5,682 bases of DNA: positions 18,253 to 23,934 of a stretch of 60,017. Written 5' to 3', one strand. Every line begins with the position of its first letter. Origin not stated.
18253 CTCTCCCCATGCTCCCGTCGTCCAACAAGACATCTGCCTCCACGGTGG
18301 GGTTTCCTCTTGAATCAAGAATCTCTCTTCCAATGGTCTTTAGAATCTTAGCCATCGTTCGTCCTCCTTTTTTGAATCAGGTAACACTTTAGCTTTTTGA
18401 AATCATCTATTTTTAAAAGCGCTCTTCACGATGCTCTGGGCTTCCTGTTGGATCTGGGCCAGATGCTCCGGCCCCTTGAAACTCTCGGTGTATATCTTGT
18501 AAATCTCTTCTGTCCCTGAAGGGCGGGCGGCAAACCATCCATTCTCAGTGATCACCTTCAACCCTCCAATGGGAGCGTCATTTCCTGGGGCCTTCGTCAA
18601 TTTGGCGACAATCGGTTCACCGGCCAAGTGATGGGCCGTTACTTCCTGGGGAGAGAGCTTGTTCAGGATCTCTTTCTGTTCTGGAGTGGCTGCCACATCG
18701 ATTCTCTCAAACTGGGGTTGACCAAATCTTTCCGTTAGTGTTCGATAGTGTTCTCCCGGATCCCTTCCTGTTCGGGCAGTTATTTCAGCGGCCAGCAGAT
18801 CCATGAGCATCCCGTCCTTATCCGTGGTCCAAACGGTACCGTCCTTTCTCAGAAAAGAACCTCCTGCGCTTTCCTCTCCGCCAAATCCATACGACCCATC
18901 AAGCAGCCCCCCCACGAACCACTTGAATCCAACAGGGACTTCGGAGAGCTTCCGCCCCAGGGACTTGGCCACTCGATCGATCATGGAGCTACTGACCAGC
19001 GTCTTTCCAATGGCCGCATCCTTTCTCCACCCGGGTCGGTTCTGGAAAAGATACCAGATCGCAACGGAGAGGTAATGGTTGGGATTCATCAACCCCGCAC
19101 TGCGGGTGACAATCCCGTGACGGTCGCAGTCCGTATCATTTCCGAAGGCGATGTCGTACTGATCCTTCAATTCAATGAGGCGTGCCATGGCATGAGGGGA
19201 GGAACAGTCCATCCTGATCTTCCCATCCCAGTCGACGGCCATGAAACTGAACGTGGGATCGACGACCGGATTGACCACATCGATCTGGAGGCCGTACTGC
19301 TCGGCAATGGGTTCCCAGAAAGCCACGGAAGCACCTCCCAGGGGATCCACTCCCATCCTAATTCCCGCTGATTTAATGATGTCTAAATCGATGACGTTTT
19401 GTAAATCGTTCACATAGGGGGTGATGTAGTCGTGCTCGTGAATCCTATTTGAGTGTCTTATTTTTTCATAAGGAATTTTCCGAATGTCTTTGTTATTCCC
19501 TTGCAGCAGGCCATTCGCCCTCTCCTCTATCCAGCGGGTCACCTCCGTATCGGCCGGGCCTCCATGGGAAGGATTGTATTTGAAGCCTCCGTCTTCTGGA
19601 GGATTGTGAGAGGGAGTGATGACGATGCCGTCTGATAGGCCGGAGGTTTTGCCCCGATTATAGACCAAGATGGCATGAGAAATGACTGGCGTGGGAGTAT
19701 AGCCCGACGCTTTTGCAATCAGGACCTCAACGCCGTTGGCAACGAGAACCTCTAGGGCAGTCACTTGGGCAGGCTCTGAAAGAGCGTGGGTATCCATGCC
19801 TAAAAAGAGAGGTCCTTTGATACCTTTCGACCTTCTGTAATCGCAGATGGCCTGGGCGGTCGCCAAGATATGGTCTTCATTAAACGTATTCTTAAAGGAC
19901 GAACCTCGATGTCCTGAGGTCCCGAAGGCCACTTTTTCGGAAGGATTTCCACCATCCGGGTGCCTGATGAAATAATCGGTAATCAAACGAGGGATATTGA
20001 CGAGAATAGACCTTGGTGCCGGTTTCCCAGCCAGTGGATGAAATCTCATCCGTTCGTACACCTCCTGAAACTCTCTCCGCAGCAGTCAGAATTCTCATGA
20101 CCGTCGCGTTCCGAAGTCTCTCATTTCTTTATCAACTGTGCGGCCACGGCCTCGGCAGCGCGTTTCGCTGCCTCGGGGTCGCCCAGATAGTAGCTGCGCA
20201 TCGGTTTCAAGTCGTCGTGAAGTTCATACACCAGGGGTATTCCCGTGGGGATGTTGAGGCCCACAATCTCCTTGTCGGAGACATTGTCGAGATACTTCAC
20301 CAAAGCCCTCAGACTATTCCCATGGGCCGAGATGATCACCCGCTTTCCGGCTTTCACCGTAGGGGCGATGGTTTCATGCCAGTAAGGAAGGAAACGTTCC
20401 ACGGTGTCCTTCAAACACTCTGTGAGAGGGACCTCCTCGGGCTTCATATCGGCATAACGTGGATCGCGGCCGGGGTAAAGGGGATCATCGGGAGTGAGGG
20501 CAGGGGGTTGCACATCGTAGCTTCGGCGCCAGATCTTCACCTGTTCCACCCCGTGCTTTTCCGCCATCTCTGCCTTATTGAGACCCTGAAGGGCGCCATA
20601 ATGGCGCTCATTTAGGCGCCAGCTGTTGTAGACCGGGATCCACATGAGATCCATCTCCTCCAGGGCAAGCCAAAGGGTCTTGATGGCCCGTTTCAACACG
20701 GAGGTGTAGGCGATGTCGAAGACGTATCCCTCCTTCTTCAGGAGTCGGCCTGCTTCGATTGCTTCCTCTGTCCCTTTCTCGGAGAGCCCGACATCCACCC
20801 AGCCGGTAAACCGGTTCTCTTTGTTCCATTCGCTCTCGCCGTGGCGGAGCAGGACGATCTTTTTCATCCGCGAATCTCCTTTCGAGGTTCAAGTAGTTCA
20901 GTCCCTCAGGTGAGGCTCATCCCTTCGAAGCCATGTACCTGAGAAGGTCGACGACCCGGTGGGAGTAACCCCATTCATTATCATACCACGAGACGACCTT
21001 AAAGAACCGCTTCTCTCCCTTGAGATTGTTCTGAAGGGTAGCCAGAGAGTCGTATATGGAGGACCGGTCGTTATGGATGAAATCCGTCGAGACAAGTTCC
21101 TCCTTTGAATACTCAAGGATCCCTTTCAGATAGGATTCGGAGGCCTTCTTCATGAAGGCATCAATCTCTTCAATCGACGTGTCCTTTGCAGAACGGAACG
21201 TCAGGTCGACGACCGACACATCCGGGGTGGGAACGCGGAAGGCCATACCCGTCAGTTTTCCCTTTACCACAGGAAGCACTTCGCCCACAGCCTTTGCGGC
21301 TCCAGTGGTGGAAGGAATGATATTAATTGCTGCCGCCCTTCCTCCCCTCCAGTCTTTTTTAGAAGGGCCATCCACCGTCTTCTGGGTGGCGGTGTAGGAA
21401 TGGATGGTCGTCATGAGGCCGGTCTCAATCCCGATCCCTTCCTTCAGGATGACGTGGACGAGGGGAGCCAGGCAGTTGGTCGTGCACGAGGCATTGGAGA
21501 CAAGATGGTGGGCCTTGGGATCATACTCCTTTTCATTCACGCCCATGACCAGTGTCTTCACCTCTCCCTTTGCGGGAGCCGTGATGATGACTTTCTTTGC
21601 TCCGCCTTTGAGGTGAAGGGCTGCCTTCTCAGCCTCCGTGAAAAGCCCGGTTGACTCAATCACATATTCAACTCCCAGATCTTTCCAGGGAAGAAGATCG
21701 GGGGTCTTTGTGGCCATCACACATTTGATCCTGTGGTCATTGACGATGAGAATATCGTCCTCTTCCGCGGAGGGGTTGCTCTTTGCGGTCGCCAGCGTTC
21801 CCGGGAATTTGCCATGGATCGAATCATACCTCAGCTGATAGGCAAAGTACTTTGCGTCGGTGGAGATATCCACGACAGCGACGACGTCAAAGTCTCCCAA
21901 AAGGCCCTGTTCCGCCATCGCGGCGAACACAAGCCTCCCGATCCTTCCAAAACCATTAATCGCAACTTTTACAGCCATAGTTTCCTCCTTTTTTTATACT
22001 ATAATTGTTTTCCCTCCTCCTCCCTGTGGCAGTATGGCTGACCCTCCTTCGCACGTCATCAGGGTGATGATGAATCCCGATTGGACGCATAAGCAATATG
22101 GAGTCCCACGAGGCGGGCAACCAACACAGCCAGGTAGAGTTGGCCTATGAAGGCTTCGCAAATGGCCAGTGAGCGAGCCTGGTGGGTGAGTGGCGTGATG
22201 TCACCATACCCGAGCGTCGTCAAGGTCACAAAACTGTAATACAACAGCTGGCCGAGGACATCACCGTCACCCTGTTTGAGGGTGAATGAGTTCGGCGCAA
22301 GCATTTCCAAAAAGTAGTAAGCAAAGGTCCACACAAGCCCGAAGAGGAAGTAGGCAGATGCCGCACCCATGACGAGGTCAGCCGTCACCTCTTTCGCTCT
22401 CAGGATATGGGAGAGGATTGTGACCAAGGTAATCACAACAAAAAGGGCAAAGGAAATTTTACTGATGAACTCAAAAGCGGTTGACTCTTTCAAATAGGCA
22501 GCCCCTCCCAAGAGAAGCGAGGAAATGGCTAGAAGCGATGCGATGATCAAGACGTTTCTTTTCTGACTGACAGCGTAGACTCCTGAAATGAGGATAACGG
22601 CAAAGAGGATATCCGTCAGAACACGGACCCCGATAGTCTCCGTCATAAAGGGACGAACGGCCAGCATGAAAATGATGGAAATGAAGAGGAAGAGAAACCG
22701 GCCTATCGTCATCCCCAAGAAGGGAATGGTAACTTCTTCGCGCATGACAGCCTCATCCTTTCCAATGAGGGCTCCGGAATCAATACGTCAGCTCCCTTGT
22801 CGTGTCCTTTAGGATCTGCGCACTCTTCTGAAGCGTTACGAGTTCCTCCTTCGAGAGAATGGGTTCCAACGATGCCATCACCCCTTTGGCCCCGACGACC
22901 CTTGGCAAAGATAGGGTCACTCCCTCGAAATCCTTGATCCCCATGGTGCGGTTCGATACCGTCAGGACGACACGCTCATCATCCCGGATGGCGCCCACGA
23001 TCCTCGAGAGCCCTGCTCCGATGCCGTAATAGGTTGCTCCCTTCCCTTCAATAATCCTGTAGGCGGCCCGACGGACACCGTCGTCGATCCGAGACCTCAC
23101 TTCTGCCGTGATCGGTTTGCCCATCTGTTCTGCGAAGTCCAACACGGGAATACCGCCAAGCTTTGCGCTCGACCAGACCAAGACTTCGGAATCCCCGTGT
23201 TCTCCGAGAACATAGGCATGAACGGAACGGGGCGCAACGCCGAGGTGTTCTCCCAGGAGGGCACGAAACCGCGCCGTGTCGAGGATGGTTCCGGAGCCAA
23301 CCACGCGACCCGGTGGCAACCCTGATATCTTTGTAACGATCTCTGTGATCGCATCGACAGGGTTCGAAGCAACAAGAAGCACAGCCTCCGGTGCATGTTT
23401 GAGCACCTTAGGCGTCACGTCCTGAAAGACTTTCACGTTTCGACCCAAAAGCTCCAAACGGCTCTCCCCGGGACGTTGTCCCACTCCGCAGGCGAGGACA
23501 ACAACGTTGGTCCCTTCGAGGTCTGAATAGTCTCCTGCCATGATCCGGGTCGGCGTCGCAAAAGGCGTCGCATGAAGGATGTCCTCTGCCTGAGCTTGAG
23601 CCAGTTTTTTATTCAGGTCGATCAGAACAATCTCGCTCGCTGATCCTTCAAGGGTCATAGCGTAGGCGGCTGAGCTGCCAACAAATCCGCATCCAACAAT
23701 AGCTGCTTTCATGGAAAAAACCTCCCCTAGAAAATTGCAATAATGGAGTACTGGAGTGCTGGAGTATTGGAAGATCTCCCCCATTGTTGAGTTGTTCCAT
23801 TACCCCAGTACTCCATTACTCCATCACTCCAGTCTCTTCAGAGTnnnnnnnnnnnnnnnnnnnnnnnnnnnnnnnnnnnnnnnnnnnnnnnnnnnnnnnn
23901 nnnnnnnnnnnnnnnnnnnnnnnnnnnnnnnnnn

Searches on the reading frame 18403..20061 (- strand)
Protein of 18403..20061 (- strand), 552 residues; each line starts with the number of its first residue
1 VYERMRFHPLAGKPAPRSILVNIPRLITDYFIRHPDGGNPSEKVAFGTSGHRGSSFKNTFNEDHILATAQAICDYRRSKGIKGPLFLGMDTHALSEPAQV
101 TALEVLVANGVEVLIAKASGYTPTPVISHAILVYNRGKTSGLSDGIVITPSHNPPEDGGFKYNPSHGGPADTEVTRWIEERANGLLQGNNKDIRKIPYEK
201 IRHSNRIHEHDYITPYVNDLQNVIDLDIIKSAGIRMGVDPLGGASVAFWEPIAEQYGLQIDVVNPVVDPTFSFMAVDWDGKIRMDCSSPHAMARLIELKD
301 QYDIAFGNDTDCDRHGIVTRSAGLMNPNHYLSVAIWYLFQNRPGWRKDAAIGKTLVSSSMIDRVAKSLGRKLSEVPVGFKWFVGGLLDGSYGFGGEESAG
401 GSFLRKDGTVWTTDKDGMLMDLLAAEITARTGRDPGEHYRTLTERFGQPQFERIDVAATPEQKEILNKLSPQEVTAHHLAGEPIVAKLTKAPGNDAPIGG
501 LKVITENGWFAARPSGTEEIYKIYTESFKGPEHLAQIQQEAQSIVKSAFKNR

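Call 4: search_protein_families(library=pfam, proteins=[window:18403-20061:-])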
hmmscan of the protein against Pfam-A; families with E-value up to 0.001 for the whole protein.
window:18403-20061:- (552 aa): 4 families
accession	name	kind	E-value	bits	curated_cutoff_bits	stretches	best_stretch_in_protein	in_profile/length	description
PF02878.22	PGM_PMM_I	-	5.6e-34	117.2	22.5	1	44-183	2-132/138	Phosphoglucomutase/phosphomannomutase, alpha/beta/alpha domain I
PF02880.22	PGM_PMM_III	-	1.1e-27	96.8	20.7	1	326-445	1-114/115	Phosphoglucomutase/phosphomannomutase, alpha/beta/alpha domain III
PF02879.22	PGM_PMM_II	-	5.4e-12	46.6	29.3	1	215-319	2-100/103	Phosphoglucomutase/phosphomannomutase, alpha/beta/alpha domain II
PF00408.26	PGM_PMM_IV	-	2.1e-06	28.1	23.1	1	491-540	21-64/68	Phosphoglucomutase/phosphomannomutase, C-terminal domain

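Call 5: search_protein_families(library=ncbifam, proteins=[window:18403-20061:-])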
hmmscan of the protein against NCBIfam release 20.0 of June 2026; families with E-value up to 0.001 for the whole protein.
window:18403-20061:- (552 aa): 6 families
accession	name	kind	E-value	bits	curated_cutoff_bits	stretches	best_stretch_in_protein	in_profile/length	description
TIGR01132.1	pgm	equivalog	7.8e-280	928.9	778.05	1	5-550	1-546/546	phosphoglucomutase (alpha-D-glucose-1,6-bisphosphate-dependent)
TIGR03990.1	Arch_GlmM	equivalog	2.2e-39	135.6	439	1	45-544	3-443/444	phosphoglucosamine mutase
NF005737.0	PRK07564.1-1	equivalog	2.7e-26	92.3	378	1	45-469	15-432/543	alpha-D-glucose phosphate-specific phosphoglucomutase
TIGR01455.1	glmM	equivalog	4.8e-17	61.8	447.55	1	46-433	1-355/442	phosphoglucosamine mutase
NF046027.1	PhglucPhmanMutPgmG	equivalog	1.5e-09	37.1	600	1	67-371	30-299/460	phosphoglucomutase/phosphomannomutase PgmG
NF007088.0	PRK09542.1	equivalog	2.9e-05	23.3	618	1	144-546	98-454/456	phosphomannomutase/phosphoglucomutase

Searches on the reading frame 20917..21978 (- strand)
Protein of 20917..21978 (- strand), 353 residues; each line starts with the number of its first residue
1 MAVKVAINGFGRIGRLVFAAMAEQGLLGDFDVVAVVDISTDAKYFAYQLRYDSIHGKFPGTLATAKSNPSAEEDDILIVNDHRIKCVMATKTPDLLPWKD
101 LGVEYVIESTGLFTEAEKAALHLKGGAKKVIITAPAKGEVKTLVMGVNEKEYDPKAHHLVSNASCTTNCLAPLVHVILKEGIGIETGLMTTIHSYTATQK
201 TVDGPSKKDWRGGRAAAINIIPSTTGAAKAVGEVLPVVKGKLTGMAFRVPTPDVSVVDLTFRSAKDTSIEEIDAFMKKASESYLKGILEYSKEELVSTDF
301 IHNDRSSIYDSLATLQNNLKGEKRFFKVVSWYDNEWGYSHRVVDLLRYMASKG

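Call 4: search_protein_families(library=pfam, proteins=[window:20917-21978:-])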
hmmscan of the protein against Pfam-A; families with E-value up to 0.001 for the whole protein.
window:20917-21978:- (353 aa): 2 families
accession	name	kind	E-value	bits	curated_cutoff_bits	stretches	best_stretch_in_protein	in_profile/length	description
PF02800.25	Gp_dh_C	-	1.1e-63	214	24.4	1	170-332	1-158/158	Glyceraldehyde 3-phosphate dehydrogenase, C-terminal domain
PF00044.30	Gp_dh_N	-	7.2e-30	103.7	31.7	1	3-115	1-100/101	Glyceraldehyde 3-phosphate dehydrogenase, NAD binding domain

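Call 5: search_protein_families(library=ncbifam, proteins=[window:20917-21978:-])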
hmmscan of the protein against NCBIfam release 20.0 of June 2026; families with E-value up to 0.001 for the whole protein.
window:20917-21978:- (353 aa): 10 families
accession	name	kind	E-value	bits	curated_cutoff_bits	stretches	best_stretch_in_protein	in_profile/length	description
TIGR01534.1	GAPDH-I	equivalog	2.5e-128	428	367.2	1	4-344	1-330/330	type I glyceraldehyde-3-phosphate dehydrogenase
NF005830.0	PRK07729.1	equivalog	3.3e-120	401.1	546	1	1-351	1-332/343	glyceraldehyde-3-phosphate dehydrogenase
NF011954.0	PRK15425.1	equivalog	6.2e-111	370.6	662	1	1-349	1-329/331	glyceraldehyde-3-phosphate dehydrogenase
NF005641.0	PRK07403.1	equivalog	1.8e-107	359.5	616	1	3-352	2-335/337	type I glyceraldehyde-3-phosphate dehydrogenase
NF033735.1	G3PDH_Arsen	exception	1.9e-100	336.5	450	1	5-345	1-322/323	ArsJ-associated glyceraldehyde-3-phosphate dehydrogenase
NF006512.0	PRK08955.1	equivalog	1.3e-87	294.3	563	1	1-350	1-331/334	glyceraldehyde-3-phosphate dehydrogenase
NF006139.0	PRK08289.1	equivalog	6.3e-82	275.7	431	1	5-350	131-470/480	glyceraldehyde-3-phosphate dehydrogenase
TIGR01532.1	E4PD_g-proteo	equivalog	6.5e-80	268.8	530.55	1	4-344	1-325/325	erythrose-4-phosphate dehydrogenase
NF010058.0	PRK13535.1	equivalog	4.1e-79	266.1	539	1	1-351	1-335/339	erythrose-4-phosphate dehydrogenase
NF003251.0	PRK04207.1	equivalog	5.4e-05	22.4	185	0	2-45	2-42/343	type II glyceraldehyde-3-phosphate dehydrogenase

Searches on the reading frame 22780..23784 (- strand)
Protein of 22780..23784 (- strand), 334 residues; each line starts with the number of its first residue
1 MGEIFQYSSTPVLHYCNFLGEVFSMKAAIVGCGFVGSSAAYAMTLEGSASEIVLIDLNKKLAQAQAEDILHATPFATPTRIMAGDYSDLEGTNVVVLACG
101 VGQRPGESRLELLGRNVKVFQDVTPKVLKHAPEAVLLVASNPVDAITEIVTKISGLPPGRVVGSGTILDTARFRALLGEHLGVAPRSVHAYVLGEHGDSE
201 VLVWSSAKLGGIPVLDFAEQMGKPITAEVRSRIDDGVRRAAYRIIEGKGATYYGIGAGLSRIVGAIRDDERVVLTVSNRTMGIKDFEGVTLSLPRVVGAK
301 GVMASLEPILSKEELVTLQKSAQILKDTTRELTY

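Call 5: search_protein_families(library=ncbifam, proteins=[window:22780-23784:-])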
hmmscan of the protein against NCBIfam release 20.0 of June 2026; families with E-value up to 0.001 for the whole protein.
window:22780-23784:- (334 aa): 11 families
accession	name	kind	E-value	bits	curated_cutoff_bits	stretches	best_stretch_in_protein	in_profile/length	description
TIGR01771.1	L-LDH-NAD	equivalog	1.3e-105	353.1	303.55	1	29-327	1-299/299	L-lactate dehydrogenase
NF000824.0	PRK00066.1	subfamily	4.9e-100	334.9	339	1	25-332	7-314/316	L-lactate dehydrogenase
NF004863.0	PRK06223.1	subfamily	8.1e-71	238.7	283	1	25-332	4-307/313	malate dehydrogenase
TIGR01763.1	MalateDH_bact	equivalog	2.7e-56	191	351.85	1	25-330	2-303/305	malate dehydrogenase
NF041314.1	Malate_DH_Halo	equivalog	2.6e-50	171.3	550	1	26-328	3-299/304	malate dehydrogenase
TIGR01772.1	MDH_euk_gproteo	equivalog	1.4e-14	54.1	273.05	1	27-202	2-181/313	malate dehydrogenase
TIGR01759.1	MalateDH-SF1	subfamily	2.3e-09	36.7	345.65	1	87-216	75-210/327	malate dehydrogenase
TIGR01758.1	MDH_euk_cyt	equivalog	5.5e-07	29.4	470.4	1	89-201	73-187/324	malate dehydrogenase, NAD-dependent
TIGR01756.1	LDH_protist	equivalog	6.8e-06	25.4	486.25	1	91-209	60-180/313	lactate dehydrogenase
NF003916.0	PRK05442.1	equivalog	2e-05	23.7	271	1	86-219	76-211/328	malate dehydrogenase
NF005694.0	PRK07502.1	equivalog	0.00042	19.6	409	0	25-103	7-78/310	prephenate/arogenate dehydrogenase family protein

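Call 6: search_protein_families(library=pfam, proteins=[window:22780-23784:-])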
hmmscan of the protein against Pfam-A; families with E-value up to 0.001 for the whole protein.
window:22780-23784:- (334 aa): 3 families
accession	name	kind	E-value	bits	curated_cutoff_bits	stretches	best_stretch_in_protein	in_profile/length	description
PF00056.29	Ldh_1_N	-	3.6e-37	128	27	1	25-163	1-141/141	lactate/malate dehydrogenase, NAD binding domain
PF02866.23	Ldh_1_C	-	1.9e-30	106.6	22.6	1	166-329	1-167/174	lactate/malate dehydrogenase, alpha/beta C-terminal domain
PF02056.22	Glyco_hydro_4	-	0.0006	19.9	23.2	0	114-154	118-158/183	Family 4 glycosyl hydrolase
